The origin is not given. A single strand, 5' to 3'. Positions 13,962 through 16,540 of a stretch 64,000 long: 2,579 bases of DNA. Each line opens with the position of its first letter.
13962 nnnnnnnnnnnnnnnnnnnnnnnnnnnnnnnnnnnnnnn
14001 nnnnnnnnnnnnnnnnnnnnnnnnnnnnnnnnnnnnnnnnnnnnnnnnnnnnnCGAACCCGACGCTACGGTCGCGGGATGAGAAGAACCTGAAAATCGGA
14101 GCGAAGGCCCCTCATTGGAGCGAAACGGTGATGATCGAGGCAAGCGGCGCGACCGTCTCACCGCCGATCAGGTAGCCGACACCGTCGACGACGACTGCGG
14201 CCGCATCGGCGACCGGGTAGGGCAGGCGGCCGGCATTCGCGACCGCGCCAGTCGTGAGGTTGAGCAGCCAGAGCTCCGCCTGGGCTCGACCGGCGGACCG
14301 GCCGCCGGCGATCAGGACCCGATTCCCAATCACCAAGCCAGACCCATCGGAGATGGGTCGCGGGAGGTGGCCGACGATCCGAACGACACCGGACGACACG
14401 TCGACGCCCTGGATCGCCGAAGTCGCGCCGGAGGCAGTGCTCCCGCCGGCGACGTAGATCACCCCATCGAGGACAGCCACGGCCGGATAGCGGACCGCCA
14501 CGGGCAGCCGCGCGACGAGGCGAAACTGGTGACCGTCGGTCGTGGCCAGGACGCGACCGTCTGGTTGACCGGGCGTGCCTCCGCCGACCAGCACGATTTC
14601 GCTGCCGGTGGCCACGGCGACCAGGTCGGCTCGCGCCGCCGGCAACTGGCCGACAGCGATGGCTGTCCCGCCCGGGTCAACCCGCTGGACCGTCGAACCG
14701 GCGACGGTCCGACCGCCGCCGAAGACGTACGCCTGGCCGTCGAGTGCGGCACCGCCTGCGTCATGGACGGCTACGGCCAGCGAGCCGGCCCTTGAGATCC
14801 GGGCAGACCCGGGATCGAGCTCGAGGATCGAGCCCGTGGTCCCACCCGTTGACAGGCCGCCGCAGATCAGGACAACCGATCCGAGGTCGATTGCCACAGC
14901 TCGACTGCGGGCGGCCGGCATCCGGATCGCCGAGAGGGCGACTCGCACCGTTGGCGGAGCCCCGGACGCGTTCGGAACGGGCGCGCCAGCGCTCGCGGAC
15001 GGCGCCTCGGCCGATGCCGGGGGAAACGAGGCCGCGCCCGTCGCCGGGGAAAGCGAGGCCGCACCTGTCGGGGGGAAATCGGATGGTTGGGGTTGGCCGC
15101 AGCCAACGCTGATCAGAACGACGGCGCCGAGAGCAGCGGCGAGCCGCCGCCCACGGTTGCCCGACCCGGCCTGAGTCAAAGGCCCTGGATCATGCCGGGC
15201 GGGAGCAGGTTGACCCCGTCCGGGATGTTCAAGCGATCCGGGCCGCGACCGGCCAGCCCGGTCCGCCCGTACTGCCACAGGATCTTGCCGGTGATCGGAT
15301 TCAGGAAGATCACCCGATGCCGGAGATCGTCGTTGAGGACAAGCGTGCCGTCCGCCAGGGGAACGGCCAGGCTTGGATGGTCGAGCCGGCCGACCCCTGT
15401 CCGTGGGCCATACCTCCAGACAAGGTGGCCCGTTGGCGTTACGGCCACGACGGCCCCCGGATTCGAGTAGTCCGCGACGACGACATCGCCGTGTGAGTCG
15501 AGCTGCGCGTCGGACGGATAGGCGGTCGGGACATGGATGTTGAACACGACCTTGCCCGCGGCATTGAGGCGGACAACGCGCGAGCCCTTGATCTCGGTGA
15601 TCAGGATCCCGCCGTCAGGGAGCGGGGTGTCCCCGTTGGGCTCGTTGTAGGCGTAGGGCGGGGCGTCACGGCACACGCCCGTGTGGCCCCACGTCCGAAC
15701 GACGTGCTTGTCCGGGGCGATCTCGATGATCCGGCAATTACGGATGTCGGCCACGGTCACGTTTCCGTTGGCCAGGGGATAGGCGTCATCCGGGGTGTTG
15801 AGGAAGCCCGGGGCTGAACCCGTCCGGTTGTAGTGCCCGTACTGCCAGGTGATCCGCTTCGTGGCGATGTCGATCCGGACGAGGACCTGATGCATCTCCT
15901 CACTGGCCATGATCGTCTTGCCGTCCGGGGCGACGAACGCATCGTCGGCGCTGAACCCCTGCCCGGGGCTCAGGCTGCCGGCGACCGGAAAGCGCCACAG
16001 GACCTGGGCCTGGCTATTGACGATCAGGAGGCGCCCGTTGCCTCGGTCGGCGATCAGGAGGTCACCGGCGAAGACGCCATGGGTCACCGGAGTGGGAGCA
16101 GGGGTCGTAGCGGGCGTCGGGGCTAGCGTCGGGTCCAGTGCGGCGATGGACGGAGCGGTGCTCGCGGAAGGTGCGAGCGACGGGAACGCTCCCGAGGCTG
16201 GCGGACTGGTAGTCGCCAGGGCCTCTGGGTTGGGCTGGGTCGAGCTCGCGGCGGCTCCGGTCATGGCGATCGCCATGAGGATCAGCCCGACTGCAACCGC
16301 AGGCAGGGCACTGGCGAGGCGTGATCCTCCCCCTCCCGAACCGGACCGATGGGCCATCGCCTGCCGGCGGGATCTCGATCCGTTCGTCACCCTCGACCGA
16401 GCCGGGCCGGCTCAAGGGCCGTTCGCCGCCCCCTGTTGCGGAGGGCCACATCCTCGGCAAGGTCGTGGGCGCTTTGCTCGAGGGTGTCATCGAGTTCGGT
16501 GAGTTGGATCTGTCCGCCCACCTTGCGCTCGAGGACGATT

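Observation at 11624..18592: ApbE flavin transferase plus an FRD-like membrane protein with an SGAT flavinylation motif, co-transcribed with MurT/GatD and two secreted beta-propellers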

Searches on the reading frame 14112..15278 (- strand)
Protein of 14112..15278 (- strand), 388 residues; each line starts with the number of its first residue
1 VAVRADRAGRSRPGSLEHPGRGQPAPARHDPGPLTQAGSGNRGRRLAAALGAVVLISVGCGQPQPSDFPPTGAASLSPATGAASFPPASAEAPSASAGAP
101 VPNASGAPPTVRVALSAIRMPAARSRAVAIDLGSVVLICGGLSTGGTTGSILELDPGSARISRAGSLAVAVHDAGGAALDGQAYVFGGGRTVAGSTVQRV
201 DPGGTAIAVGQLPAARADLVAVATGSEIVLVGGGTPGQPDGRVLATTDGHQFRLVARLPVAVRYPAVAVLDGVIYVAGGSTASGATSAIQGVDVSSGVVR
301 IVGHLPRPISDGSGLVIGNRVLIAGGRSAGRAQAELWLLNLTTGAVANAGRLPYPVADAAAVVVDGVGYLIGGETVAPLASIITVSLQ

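Call 3: search_protein_families(library=pfam, proteins=[window:14112-15278:-], max_evalue=0.01)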
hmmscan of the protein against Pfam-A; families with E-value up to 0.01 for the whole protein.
window:14112-15278:- (388 aa): 8 families
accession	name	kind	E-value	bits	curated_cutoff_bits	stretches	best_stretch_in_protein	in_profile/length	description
PF25210.1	Kelch_FKB95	-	7.8e-16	58.9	70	1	211-283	28-101/268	FKB95, Kelch-repeats domain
PF24681.1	Kelch_KLHDC2_KLHL20_DRC7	-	3.1e-13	50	50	1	221-375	4-174/221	KLHDC2/KLHL20/DRC7 Kelch-repeats domain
PF01344.31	Kelch_1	-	4.9e-09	36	20.1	0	263-282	3-22/46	Kelch motif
PF13964.12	Kelch_6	-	1e-07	32.1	25.3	0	311-355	4-49/50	Kelch motif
PF24996.1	NANM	-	1.9e-07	30.8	45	0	297-332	298-333/350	N-acetylneuraminate epimerase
PF13415.12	Kelch_3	-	6.2e-07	29.9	22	0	318-357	1-41/48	Galactose oxidase, central domain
PF07646.21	Kelch_2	-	1.5e-06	28.3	21.3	0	264-295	4-28/48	Kelch motif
PF13418.12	Kelch_4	-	2e-05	24.9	21.6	0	312-344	5-39/49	Galactose oxidase, central domain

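Call 6: search_protein_families(library=ncbifam, proteins=[window:14112-15179:-], max_evalue=0.01)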
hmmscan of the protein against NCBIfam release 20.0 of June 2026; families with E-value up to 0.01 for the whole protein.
window:14112-15179:- (355 aa): 3 families
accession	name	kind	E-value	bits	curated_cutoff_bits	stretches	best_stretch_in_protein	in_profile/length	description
TIGR03548.1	mutarot_permut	subfamily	3.9e-08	32.8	243.2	1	220-320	54-158/323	cyclically-permuted mutarotase family protein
NF010730.0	PRK14131.1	subfamily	0.00066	18.5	416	0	266-306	332-373/384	N-acetylneuraminate epimerase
TIGR03547.1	muta_rot_YjhT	subfamily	0.00081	18.6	256.35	0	267-301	303-338/346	YjhT family mutarotase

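Call 52: search_solved_structures(query=window:14112-15179:-, max_evalue=0.01)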
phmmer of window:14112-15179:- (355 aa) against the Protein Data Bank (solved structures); distinct sequences matched with E-value up to 0.01: 73 (the best 60 are shown).
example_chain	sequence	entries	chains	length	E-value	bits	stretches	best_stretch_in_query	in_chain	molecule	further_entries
7pvp_A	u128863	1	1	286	1.4e-09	41.1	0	215-294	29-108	SAKe6BC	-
5yy8_A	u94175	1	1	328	9.5e-09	38.4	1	134-297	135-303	Influenza virus NS1A-binding protein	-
6n3h_A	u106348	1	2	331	9.8e-09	38.3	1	134-297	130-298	Influenza virus NS1A-binding protein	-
7op4_A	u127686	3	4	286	5.2e-07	32.7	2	103-247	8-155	SAKe6BE-3HH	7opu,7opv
7onc_A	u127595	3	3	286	1e-06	31.7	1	103-293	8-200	SAKe6BE | S6BE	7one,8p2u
7ong_A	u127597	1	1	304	2.2e-06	30.6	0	217-261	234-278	SAKe6BE-L1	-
6z6a_A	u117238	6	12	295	1.3e-05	28.1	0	112-293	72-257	Kelch-like ECH-associated protein 1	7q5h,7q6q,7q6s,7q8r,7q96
8pjz_A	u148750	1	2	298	1.3e-05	28.1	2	139-260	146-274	SAKe6EEtal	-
7onh_A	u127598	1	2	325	2e-05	27.5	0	165-248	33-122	SAKe6BE-L3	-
7k2l_A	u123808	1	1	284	2.3e-05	27.2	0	112-293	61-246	Kelch-like ECH-associated protein 1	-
5x54_A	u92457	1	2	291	3.4e-05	26.7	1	100-293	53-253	Kelch-like ECH-associated protein 1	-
5wfl_A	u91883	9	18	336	4.5e-05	26.3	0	112-293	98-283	Kelch-like ECH-associated protein 1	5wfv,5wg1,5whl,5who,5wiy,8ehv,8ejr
8cia_E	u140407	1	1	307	6.4e-05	25.8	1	88-256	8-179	Kelch like family member 20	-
8cia_B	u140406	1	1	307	7.8e-05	25.5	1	88-256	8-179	Kelch like family member 20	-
7c60_A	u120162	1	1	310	8.1e-05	25.5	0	112-272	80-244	Kelch-like ECH-associated protein 1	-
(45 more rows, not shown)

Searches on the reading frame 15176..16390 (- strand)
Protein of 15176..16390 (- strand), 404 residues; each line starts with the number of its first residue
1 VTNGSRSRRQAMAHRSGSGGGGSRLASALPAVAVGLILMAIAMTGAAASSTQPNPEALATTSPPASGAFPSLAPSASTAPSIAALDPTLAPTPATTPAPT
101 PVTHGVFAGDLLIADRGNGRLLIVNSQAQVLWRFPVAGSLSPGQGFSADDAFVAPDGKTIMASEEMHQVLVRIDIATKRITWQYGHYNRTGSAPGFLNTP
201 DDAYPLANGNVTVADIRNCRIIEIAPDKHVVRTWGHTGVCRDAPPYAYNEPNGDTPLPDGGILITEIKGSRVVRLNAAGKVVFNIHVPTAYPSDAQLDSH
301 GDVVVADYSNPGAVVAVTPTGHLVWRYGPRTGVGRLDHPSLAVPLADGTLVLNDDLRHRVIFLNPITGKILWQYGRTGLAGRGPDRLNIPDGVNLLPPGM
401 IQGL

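Call 3: search_protein_families(library=pfam, proteins=[window:15176-16390:-], max_evalue=0.01)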
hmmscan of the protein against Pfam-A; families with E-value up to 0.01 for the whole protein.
window:15176-16390:- (404 aa): 3 families
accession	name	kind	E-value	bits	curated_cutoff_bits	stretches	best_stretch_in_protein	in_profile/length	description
PF13360.13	PQQ_2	-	9.3e-10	39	27.6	1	252-374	26-144/233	Outer membrane protein assembly factor BamB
PF01436.27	NHL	-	4.4e-06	26.9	20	0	290-310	2-22/28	NHL repeat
PF08450.18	SGL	-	0.00058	20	26.3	0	258-293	193-228/246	SMP-30/Gluconolactonase/LRE-like region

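Call 6: search_protein_families(library=ncbifam, proteins=[window:15176-16390:-], max_evalue=0.01)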
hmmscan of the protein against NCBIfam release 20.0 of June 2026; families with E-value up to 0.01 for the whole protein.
window:15176-16390:- (404 aa): 2 families
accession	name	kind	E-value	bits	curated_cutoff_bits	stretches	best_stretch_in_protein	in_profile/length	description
NF035926.1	scyF_NHL_VPEP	equivalog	1.1e-08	34.7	350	1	292-379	154-241/376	scytonemin biosynthesis PEP-CTERM protein ScyF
TIGR03300.1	assembly_YfgL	equivalog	8.1e-05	21.5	285.2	1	262-376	68-173/377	outer membrane protein assembly factor BamB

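Call 51: search_solved_structures(query=window:15176-16390:-, max_evalue=0.01)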
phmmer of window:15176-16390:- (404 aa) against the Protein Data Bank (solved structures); distinct sequences matched with E-value up to 0.01: 13.
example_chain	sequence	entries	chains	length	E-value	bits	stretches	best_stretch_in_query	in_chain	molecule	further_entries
7qrx_A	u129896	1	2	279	1.8e-09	40.3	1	109-361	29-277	E3 ubiquitin-protein ligase TRIM71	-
9jur_A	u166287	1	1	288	2e-09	40.1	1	109-361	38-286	E3 ubiquitin-protein ligase TRIM71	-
8j72_A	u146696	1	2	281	2.2e-09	40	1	109-361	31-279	E3 ubiquitin-protein ligase TRIM71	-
6fpt_A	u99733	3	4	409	1.5e-08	37.2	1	109-361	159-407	E3 ubiquitin-protein ligase TRIM71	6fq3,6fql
7qrw_A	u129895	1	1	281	6.9e-08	35.1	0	292-382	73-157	Isoform 4 of Tripartite motif-containing protein 3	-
7b96_A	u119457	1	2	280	9.5e-08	34.6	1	206-394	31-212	Isoform 2 of Tripartite motif-containing protein 2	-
7b2r_A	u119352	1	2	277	9.6e-08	34.6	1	206-395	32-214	Tripartite motif-containing protein 2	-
7qrv_A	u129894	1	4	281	9.6e-08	34.6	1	206-394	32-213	Tripartite motif-containing protein 2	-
6d69_A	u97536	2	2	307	1.7e-06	30.4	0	291-393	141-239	NHL Repeat Region of D. melanogaster Thin | Thin, isoform D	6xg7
2z2n_A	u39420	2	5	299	0.0024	20.1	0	245-323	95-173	virginiamycin B lyase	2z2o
2z2p_A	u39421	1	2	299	0.0053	19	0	245-323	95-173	Virginiamycin B lyase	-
7djk_A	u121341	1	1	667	0.0054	18.9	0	324-382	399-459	Protein SUPPRESSOR OF QUENCHING 1, chloroplastic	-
7djj_A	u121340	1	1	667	0.0055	18.9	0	324-382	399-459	Protein SUPPRESSOR OF QUENCHING 1, chloroplastic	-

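Call 69: find_homologous_proteins(query=window:15176-16390:-, max_evalue=1e-10)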
Query window:15176-16390:- (404 aa): 3378 proteins with E <= 1e-10 among 8000 candidates; the best 120 are listed.
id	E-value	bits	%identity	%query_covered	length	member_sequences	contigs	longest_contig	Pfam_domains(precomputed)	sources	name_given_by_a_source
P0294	8.2e-223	758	87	97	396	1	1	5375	PF13360.14,PF01436.28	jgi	jgi:outer membrane protein assembly factor BamB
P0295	2.8e-210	717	81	97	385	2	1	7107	PF13360.14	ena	-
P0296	3.2e-207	706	81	100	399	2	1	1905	PF13360.14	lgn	-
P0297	1.7e-204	697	78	100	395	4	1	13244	PF13360.14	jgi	jgi:outer membrane protein assembly factor BamB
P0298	2.8e-201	687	90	79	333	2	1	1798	PF13360.14,PF01436.28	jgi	-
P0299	2.4e-186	638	71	100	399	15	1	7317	PF13360.14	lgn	-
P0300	1.4e-182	625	70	100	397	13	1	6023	PF13360.14,PF01436.28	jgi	jgi:outer membrane protein assembly factor BamB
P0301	1.6e-182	625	72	97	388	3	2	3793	PF13360.14,PF08450.19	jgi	jgi:hypothetical protein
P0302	6.4e-182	623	81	79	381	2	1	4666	PF13360.14,PF01436.28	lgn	-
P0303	2.2e-180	618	68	100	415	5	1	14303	PF13360.14,PF01436.28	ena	-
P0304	9.4e-180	616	79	84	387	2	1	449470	PF13360.14,PF01436.28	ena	-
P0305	1.5e-179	615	82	77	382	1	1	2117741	PF13360.14,PF01436.28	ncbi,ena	-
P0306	4.6e-179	614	79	84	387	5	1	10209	PF13360.14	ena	-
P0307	2.0e-178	612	76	86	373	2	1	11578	PF13360.14,PF01436.28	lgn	-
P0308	5.0e-177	607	75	86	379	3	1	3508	PF13360.14,PF01436.28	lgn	-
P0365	2.0e-140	486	70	74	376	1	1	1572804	PF13360.14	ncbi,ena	-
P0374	1.4e-138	480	62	89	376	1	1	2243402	PF13360.14,PF01436.28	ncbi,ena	-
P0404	7.6e-136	471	61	89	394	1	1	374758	PF13360.14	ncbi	-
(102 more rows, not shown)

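Call 70: find_encoding_contigs(protein=P0374, flank=8000, max_places=1)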
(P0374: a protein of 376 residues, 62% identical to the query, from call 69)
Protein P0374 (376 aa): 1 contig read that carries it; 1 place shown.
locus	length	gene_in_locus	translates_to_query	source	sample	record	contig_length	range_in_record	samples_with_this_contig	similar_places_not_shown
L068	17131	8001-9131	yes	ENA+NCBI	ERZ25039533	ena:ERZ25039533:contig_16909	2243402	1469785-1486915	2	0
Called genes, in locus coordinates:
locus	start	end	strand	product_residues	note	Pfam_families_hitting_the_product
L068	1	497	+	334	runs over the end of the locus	PF03308:MeaB, PF02492:cobW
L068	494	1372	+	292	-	PF02737:3HCDH_N, PF00725:3HCDH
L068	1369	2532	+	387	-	PF02771:Acyl-CoA_dh_N, PF02770:Acyl-CoA_dh_M, PF00441:Acyl-CoA_dh_1, PF22924:ACOX_C_alpha1 (weak), PF08028:Acyl-CoA_dh_2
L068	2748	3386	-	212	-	-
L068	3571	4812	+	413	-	PF00108:Thiolase_N, PF00109:ketoacyl-synt (faint), PF02803:Thiolase_C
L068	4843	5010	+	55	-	-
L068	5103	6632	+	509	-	PF00171:Aldedh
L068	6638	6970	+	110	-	PF04237:YjbR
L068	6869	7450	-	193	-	PF00293:NUDIX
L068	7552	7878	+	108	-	-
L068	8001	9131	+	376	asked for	PF13360:PQQ_2 (faint), PF01436:NHL (faint)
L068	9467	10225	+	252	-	PF13964:Beta-prop_Calicin (faint), PF24996:NANM (faint), PF01344:Kelch_1 (faint), PF13415:Beta-prop_FBX42 (faint), PF25210:Kelch_FKB95 (faint), PF24681:Kelch_KLHDC2_KLHL20_DRC7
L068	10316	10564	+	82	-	-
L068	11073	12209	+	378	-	PF20254:DMFA2_C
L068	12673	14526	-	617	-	-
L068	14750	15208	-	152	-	-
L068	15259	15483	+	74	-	-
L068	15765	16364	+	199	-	PF04024:PspC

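Call 71: find_encoding_contigs(protein=P0365, flank=8000, max_places=1)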
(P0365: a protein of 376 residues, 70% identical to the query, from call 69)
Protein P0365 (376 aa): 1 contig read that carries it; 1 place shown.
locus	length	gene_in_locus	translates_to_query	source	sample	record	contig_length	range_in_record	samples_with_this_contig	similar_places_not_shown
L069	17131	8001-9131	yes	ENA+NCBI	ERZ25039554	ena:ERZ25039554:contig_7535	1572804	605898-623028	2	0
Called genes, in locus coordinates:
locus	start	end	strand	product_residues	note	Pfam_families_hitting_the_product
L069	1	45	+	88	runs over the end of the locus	PF02310:B12-binding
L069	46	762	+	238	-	PF03308:MeaB, PF13191:AAA_16 (faint), PF02492:cobW (weak)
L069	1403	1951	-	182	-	PF01381:HTH_3, PF13560:HTH_31 (weak)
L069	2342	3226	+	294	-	PF02737:3HCDH_N, PF00725:3HCDH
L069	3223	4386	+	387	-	PF02771:Acyl-CoA_dh_N, PF02770:Acyl-CoA_dh_M, PF00441:Acyl-CoA_dh_1, PF08028:Acyl-CoA_dh_2, PF22924:ACOX_C_alpha1 (weak)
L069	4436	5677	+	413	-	PF00108:Thiolase_N, PF00109:ketoacyl-synt (faint), PF02803:Thiolase_C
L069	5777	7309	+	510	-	PF00171:Aldedh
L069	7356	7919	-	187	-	PF00293:NUDIX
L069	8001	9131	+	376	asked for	PF13360:PQQ_2 (weak)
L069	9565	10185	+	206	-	-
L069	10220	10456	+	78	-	PF02416:TatA_B_E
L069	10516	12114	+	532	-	PF20254:DMFA2_C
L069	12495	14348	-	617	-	-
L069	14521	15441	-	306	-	-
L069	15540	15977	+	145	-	-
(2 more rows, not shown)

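Call 72: find_encoding_contigs(protein=P0404, flank=8000, max_places=1)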
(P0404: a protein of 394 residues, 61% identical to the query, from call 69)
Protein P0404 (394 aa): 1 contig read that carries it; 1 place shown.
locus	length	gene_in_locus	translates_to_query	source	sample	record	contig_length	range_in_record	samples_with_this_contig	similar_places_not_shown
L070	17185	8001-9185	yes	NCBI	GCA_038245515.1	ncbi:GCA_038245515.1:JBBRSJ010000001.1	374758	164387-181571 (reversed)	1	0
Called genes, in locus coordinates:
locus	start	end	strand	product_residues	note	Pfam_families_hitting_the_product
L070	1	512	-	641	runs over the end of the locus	PF13604:AAA_30 (weak), PF00004:AAA (weak), PF09848:SLFN-g3_helicase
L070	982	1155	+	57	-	-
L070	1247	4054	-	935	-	PF00211:Guanylate_cyc, PF13424:TPR_12 (faint), PF13191:AAA_16, PF13401:AAA_22 (weak), PF25872:HTH_77 (weak)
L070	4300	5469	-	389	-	PF21036:EryCIII-like_N (faint), PF00201:UDPGT, PF04101:Glyco_tran_28_C (weak), PF06722:EryCIII-like_C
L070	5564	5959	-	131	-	PF01479:S4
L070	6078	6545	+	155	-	PF08818:DUF1801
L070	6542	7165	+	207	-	PF00753:Lactamase_B, PF12706:Lactamase_B_2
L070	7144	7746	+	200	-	PF08002:DUF1697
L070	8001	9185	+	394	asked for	PF13360:PQQ_2 (faint)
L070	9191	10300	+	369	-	PF01344:Kelch_1 (faint), PF24996:NANM (faint), PF24681:Kelch_KLHDC2_KLHL20_DRC7, PF25210:Kelch_FKB95 (weak)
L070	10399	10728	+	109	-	PF05899:Cupin_3, PF07883:Cupin_2 (weak)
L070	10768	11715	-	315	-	PF02826:2-Hacid_dh_C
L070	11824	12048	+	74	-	-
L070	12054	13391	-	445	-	PF12902:Ferritin-like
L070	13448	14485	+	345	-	PF08240:ADH_N, PF00107:ADH_zinc_N, PF13602:ADH_zinc_N_2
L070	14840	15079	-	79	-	-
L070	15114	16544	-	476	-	PF01565:FAD_binding_4, PF08031:BBE (weak)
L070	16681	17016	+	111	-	-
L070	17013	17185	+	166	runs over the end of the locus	PF10604:Polyketide_cyc2, PF08327:AHSA1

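Call 75: find_encoding_contigs(protein=P0305, flank=10000, max_places=1)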
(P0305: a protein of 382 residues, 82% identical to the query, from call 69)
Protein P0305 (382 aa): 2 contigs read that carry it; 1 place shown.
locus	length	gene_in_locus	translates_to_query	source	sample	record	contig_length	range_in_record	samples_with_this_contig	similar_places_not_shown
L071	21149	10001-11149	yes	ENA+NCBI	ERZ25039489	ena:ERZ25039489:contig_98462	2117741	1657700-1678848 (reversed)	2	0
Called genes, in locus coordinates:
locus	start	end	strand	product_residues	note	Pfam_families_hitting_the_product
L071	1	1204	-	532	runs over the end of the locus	PF07969:Amidohydro_3, PF01979:Amidohydro_1 (faint), PF07969:Amidohydro_3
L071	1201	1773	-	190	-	PF01979:Amidohydro_1, PF07969:Amidohydro_3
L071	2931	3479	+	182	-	PF01315:Ald_Xan_dh_C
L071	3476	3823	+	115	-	PF02738:MoCoBD_1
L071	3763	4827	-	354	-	-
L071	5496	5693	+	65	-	PF01799:Fer2_2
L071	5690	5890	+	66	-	-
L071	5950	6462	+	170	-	PF00941:FAD_binding_5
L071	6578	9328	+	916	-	PF01014:Uricase, PF20656:MS_N, PF01274:MS_TIM-barrel, PF20659:MS_C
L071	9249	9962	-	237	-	-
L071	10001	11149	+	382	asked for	PF13360:PQQ_2 (faint), PF01436:NHL (faint)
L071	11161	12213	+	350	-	PF25210:Kelch_FKB95 (faint), PF21959:DUF6923 (faint), PF24681:Kelch_KLHDC2_KLHL20_DRC7 (faint), PF01344:Kelch_1 (faint), PF07646:Kelch_2 (faint), PF13415:Beta-prop_FBX42 (faint)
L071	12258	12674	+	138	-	-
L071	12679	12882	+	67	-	-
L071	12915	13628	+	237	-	PF02424:ApbE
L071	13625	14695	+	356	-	PF01794:Ferric_reduct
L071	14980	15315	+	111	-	-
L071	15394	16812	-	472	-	PF01979:Amidohydro_1, PF07969:Amidohydro_3 (weak)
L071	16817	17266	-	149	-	PF12903:DUF3830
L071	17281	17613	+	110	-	PF00576:Transthyretin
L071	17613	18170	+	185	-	PF09349:OHCU_decarbox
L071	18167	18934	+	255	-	-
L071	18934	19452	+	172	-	PF13302:Acetyltransf_3, PF13420:Acetyltransf_4 (weak), PF13523:Acetyltransf_8, PF00583:Acetyltransf_1, PF13508:Acetyltransf_7 (weak)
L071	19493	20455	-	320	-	PF01636:APH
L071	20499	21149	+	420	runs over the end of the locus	PF09861:Lar_N, PF21113:LarA_C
